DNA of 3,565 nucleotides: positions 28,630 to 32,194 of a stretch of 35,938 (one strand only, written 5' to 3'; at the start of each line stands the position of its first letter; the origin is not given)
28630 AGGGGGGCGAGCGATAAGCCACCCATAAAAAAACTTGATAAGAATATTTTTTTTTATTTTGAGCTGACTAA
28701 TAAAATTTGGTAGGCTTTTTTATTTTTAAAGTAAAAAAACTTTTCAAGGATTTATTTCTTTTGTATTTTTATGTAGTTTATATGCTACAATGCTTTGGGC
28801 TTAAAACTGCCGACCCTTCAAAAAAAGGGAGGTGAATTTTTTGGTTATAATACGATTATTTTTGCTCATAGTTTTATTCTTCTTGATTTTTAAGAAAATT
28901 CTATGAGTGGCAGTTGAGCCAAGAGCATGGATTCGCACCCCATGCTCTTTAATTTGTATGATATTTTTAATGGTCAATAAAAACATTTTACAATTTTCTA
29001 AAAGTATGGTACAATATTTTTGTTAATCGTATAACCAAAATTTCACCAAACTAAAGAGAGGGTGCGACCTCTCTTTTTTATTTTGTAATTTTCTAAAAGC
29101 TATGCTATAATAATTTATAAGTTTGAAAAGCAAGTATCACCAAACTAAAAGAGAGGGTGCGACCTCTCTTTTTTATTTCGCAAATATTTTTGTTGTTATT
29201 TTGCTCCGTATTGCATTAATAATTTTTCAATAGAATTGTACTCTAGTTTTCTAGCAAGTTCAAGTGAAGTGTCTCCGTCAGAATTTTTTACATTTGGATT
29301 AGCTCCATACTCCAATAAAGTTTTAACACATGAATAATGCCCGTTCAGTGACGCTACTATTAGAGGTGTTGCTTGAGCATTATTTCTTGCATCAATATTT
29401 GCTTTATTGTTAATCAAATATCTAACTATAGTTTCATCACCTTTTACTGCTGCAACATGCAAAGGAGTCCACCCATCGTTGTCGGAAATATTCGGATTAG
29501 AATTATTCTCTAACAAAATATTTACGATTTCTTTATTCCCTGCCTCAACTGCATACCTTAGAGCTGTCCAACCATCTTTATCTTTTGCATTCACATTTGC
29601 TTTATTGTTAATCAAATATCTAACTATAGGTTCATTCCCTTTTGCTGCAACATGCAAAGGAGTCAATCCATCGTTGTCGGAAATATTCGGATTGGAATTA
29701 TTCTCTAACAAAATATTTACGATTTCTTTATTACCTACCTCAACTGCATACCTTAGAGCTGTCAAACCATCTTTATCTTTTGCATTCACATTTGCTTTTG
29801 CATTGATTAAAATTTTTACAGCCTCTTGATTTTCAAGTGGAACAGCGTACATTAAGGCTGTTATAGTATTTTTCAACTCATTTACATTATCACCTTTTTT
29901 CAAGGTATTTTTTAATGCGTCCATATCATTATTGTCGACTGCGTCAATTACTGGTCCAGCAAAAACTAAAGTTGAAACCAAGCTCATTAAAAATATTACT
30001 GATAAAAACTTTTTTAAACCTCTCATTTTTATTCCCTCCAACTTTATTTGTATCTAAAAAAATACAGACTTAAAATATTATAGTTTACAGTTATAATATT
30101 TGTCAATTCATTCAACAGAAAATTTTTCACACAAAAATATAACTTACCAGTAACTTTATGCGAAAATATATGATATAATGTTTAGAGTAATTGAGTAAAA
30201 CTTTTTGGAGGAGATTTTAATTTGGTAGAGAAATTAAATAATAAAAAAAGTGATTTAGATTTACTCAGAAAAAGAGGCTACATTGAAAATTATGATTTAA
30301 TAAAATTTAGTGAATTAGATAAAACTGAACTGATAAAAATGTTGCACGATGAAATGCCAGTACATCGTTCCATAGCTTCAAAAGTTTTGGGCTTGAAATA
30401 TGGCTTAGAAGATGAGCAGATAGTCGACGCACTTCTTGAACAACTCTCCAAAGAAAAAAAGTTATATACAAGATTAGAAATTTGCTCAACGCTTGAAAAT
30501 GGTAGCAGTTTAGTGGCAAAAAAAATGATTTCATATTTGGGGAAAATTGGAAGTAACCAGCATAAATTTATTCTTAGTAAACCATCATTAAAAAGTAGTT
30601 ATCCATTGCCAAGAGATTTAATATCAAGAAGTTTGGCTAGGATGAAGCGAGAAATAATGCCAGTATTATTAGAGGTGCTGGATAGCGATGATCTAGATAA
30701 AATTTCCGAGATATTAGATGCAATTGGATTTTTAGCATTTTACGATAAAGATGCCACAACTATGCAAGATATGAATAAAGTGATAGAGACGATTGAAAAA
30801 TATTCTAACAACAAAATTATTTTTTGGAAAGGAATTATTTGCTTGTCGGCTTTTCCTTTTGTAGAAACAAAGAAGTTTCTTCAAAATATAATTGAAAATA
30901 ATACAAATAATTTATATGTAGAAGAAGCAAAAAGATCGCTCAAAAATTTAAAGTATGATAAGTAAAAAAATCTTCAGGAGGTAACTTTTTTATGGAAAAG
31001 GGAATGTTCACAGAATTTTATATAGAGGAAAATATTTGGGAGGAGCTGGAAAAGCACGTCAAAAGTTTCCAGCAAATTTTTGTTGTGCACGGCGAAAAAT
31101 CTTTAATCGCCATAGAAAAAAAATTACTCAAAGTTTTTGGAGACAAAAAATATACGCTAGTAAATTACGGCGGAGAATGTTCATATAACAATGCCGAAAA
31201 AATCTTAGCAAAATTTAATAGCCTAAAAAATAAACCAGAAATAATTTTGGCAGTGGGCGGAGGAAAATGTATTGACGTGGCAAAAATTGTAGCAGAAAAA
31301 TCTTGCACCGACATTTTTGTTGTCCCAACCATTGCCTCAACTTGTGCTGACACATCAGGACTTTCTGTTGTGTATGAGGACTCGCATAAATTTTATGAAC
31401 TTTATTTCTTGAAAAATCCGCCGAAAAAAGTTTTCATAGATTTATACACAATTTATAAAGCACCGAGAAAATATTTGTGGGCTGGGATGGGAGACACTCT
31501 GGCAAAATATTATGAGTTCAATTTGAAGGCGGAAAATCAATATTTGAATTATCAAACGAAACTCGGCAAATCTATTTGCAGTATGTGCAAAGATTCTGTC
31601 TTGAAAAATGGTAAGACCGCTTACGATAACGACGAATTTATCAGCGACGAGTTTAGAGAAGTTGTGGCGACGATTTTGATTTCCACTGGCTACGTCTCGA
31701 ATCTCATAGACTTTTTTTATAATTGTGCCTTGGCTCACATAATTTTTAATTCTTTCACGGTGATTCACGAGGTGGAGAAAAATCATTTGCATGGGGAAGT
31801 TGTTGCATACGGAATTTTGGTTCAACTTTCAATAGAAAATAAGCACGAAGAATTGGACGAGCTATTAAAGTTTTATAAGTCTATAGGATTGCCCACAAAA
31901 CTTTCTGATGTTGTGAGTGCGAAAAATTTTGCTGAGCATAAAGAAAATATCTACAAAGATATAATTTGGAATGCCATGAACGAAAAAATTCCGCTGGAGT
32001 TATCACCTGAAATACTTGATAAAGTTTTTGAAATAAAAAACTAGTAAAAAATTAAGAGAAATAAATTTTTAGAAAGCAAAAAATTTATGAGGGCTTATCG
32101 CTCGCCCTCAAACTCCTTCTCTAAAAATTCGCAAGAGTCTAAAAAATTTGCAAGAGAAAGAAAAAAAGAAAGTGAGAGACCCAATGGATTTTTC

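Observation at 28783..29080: Unannotated type I toxin-antitoxin-like locus: 21-aa hydrophobic peptide plus an adjacent sRNA complementary to its translation initiation region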

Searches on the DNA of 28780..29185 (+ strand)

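Call 32: search_dna_similar(query=window:28780-29185:+, collection=plasmids, mode=distant, max_evalue=0.01)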
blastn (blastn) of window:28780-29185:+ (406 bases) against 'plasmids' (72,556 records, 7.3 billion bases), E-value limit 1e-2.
Records with a match: 4; places in all: 4; records where one place covers at least 80% of the query: 0.
Best place of each record, by identity: 90-95% 4.
By first word of the organism name: Acinetobacter 4.
By predicted mobility (MOB-suite, as given by PLSDB): mobilizable 2; non-mobilizable 1; conjugative 1.
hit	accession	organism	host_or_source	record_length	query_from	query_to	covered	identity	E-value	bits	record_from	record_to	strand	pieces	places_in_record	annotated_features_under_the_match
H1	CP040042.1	Acinetobacter baumannii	Homo sapiens,blood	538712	368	398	8%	93.5%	9e-3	48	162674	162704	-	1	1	none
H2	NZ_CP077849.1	Acinetobacter baumannii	Homo sapiens,Rectal swab_P28_BU14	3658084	368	398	8%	93.5%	9e-3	48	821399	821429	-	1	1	none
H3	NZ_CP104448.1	Acinetobacter baumannii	Homo sapiens,sputum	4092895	368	398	8%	93.5%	9e-3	48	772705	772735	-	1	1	none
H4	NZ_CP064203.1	Acinetobacter baumannii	Homo sapiens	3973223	368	398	8%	93.5%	9e-3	48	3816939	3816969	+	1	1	none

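Call 88: get_annotated_region(hit=H4, flank=400)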
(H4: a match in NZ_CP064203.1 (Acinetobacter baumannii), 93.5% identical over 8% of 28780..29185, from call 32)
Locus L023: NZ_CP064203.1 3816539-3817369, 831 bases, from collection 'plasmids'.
description: Acinetobacter baumannii strain X4-300 plasmid unnamed1, complete sequence
organism: Acinetobacter baumannii (NCBI taxid 470)
taxonomy: Bacteria; Pseudomonadota; Gammaproteobacteria; Moraxellales; Moraxellaceae; Acinetobacter; Acinetobacter baumannii
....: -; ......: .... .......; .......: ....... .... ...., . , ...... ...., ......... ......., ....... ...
typing (MOB-suite, as given by PLSDB): conjugative; relaxase MOBP,MOBP; mating-pair formation MPF_T
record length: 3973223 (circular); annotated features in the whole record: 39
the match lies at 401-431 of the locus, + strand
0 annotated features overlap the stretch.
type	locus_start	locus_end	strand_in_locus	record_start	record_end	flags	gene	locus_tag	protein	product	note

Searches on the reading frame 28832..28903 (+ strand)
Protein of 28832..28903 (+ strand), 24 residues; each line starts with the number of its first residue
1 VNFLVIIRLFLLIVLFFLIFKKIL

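Call 30: search_protein_families(library=pfam, proteins=[window:28841-28903:+, window:28832-28903:+], max_evalue=10)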
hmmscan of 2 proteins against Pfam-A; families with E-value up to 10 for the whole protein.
seq(21 aa): 0 families

seq(24 aa): 0 families

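Call 38: search_protein_families(library=ncbifam, proteins=[window:28841-28903:+, window:28832-28903:+], max_evalue=10)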
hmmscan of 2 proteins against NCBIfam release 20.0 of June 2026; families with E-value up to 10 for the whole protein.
seq(21 aa): 0 families

seq(24 aa): 0 families

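Call 45: search_dna_similar(query=window:28832-28903:+, collection=plasmids, mode=protein, max_evalue=10, max_rows=20)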
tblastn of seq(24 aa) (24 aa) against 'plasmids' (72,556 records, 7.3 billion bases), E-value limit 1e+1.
No match.

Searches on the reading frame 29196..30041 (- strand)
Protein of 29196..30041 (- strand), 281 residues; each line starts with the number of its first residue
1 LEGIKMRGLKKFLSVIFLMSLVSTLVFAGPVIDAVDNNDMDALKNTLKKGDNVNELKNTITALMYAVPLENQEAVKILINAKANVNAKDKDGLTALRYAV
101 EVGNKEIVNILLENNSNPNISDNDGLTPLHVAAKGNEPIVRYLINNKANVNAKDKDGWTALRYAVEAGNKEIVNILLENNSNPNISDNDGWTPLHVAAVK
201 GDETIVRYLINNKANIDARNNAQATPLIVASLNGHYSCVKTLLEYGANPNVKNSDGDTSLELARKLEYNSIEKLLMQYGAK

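Call 11: find_encoding_contigs(protein=window:29196-30041:-, flank=3000, max_places=10)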
Protein window:29196-30041:- (281 aa): no gene with exactly this product is on record in the collection.

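Call 17: search_protein_families(library=pfam, proteins=[window:29196-30041:-])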
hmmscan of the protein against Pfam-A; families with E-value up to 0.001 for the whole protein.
window:29196-30041:- (281 aa): 8 families
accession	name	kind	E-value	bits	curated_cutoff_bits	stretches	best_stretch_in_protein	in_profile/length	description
PF12796.13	Ank_2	-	1.9e-58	195.4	27.3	4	111-187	16-90/90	Ankyrin repeats (3 copies)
PF00023.36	Ank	-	1.5e-56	185.5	21.1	6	124-155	1-33/33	Ankyrin repeat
PF13637.12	Ank_4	-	1.7e-48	161.9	22.7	5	194-243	1-50/50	Ankyrin repeats (many copies)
PF13857.12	Ank_5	-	1.8e-43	146.5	27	5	111-164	1-56/56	Ankyrin repeats (many copies)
PF13606.12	Ank_3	-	4.5e-33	109.5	22.3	2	189-218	1-30/30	Ankyrin repeat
PF24521.3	Ank_KRIT1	-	6.5e-11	42.6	80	0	192-250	20-74/149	KRIT1 ankyrin-repeats domain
PF23745.1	ANK_LRRK2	-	2.5e-05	24.6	27.5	0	134-222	41-124/130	LRRK2 ANK repeat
PF11929.14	DUF3447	-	7.3e-05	23.1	26.9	0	160-212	9-54/76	Domain of unknown function (DUF3447)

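Call 74: search_protein_families(library=padloc, proteins=[window:29196-30041:-], max_evalue=0.001)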
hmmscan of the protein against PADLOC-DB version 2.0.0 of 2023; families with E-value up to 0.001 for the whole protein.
window:29196-30041:- (281 aa): 3 families
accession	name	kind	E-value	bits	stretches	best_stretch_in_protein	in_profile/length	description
PDLC04783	PDC-M72A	-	1.4e-45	154.2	2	95-276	200-387/392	-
PDLC02908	Ankyrin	-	5.4e-29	99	3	51-146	729-824/880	-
PDLC02203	MzaA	-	0.00015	18.2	1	192-266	12-87/683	-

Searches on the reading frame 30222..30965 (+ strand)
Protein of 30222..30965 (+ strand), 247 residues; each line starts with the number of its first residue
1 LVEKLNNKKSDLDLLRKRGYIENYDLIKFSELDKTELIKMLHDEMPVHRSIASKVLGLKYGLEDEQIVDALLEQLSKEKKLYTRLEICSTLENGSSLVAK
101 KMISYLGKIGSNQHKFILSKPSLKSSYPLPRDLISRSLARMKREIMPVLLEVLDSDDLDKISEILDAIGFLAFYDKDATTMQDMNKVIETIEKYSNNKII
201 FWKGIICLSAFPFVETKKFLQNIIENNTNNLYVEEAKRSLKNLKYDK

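Call 17: search_protein_families(library=pfam, proteins=[window:30222-30965:+])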
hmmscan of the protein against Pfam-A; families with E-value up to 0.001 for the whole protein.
window:30222-30965:+ (247 aa): 1 family
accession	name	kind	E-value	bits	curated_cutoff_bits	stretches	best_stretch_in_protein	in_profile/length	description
PF13646.12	HEAT_2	-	3.6e-06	27.6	27.7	0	36-91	3-55/88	HEAT repeats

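Call 23: find_homologous_proteins(query=window:30222-30965:+)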
Query window:30222-30965:+ (247 aa): 377 proteins with E <= 0.001 among 1305 candidates; the best 120 are listed.
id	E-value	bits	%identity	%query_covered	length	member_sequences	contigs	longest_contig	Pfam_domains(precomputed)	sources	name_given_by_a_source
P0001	3.6e-152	523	100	100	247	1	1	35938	PF13646.13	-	-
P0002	6.5e-99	348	65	97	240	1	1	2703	PF13646.13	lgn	-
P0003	2.4e-97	343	65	97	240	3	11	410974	PF13646.13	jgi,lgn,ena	jgi:hypothetical protein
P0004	1.4e-93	331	63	96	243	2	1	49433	PF13646.13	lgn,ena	-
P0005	1.9e-90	321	60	97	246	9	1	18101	PF13646.13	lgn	-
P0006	7.8e-89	315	60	97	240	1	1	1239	PF13646.13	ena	-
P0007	2.1e-84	301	59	98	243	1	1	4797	PF13646.13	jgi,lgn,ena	-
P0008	2.0e-83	298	58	97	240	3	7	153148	PF13646.13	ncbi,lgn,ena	-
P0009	9.0e-80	286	56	94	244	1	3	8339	PF13646.13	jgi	jgi:hypothetical protein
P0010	5.1e-79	283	56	95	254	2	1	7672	-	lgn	-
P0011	2.6e-75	271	53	97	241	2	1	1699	PF13646.13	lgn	-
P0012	4.7e-73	264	54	94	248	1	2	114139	PF13646.13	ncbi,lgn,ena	-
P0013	2.2e-72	262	54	95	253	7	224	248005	-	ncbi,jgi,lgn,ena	-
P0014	2.3e-72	262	66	72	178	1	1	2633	PF13646.13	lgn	-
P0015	2.6e-70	255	51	97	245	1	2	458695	PF13646.13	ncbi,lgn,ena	-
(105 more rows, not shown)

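Call 24: find_encoding_contigs(protein=P0003, flank=6000, max_places=4)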
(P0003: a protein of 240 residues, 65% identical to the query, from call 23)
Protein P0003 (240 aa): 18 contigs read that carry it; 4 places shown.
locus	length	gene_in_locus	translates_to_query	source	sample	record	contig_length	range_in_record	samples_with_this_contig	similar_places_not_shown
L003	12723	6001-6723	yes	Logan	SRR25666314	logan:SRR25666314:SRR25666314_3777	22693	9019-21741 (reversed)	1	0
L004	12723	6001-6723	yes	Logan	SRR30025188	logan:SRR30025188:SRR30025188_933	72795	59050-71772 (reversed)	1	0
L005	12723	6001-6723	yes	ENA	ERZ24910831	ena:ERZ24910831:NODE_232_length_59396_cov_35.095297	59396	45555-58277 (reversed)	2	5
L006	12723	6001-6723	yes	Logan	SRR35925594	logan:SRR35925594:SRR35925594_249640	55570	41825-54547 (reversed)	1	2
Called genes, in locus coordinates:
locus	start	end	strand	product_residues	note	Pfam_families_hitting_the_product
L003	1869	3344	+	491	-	PF01039:Carboxyl_trans, PF03255:ACCA, PF06833:MdcE (weak)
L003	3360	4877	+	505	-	PF00682:HMGL-like, PF02436:PYC_OADA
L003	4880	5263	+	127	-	PF25973:BSH_CzcB (faint), PF25917:BSH_RND (weak), PF00364:Biotin_lipoyl, PF25984:BSH_YknX (faint)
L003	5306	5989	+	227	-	PF22624:AASDHPPT_N, PF01648:ACPS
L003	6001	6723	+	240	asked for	PF13646:HEAT_2 (faint)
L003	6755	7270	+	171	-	PF06445:GyrI-like, PF14526:Cass2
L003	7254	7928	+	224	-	PF00753:Lactamase_B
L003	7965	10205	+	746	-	PF00698:Acyl_transf_1, PF03060:NMO, PF21607:FabD_helical_ins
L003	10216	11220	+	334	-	PF01507:PAPS_reduct (weak)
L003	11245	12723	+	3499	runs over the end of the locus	?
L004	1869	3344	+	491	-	PF01039:Carboxyl_trans, PF03255:ACCA, PF06833:MdcE (weak)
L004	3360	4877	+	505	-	PF00682:HMGL-like, PF02436:PYC_OADA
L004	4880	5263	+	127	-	PF25973:BSH_CzcB (faint), PF25917:BSH_RND (weak), PF00364:Biotin_lipoyl, PF25984:BSH_YknX (faint)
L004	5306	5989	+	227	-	PF22624:AASDHPPT_N, PF01648:ACPS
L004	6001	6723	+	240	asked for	PF13646:HEAT_2 (faint)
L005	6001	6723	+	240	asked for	PF13646:HEAT_2 (faint)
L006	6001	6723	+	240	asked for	PF13646:HEAT_2 (faint)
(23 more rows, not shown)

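Call 25: find_encoding_contigs(protein=P0004, flank=6000, max_places=3)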
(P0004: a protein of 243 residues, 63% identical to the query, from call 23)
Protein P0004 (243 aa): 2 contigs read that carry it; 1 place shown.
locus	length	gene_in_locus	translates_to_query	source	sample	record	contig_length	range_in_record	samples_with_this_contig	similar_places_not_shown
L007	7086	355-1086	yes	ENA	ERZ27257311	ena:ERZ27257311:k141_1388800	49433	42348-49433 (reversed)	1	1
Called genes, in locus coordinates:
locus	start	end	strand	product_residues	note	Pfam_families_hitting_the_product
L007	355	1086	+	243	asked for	PF13646:HEAT_2 (faint)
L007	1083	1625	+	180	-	PF06445:GyrI-like, PF14526:Cass2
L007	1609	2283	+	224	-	PF00753:Lactamase_B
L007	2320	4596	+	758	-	PF00698:Acyl_transf_1, PF03060:NMO (weak), PF21607:FabD_helical_ins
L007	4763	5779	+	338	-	PF01507:PAPS_reduct (weak)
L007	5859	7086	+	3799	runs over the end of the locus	PF00551:Formyl_trans_N, PF00501:AMP-binding, PF00550:PP-binding, PF00109:ketoacyl-synt, PF02801:Ketoacyl-synt_C, PF16197:KAsynt_C_assoc, PF22336:RhiE-like_linker, PF22621:CurL-like_PKS_C, +13 more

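Call 74: search_protein_families(library=padloc, proteins=[window:30222-30965:+], max_evalue=0.001)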
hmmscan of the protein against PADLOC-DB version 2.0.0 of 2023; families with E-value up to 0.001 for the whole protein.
window:30222-30965:+ (247 aa): 0 families

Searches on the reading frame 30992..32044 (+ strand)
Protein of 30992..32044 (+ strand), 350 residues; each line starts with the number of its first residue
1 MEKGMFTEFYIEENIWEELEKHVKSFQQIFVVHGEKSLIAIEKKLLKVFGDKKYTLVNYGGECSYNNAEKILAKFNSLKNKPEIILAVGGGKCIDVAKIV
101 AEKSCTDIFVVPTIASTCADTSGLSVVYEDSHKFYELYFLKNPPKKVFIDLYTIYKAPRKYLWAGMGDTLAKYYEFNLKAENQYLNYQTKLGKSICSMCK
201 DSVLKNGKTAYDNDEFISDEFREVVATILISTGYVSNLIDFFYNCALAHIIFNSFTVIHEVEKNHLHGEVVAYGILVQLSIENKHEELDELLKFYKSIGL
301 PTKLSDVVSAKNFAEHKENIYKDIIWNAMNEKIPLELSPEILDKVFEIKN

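Call 16: find_encoding_contigs(protein=window:30992-32044:+, flank=6000, max_places=10)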
Protein window:30992-32044:+ (350 aa): no gene with exactly this product is on record in the collection.

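Call 17: search_protein_families(library=pfam, proteins=[window:30992-32044:+])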
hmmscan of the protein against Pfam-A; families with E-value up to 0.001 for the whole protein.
window:30992-32044:+ (350 aa): 2 families
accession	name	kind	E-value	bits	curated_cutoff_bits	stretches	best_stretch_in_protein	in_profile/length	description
PF00465.25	Fe-ADH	-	1.6e-18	67.3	31.3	1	8-150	3-167/168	Iron-containing alcohol dehydrogenase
PF13685.12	Fe-ADH_2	-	3.8e-12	46.9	28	1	22-158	13-149/149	Iron-containing alcohol dehydrogenase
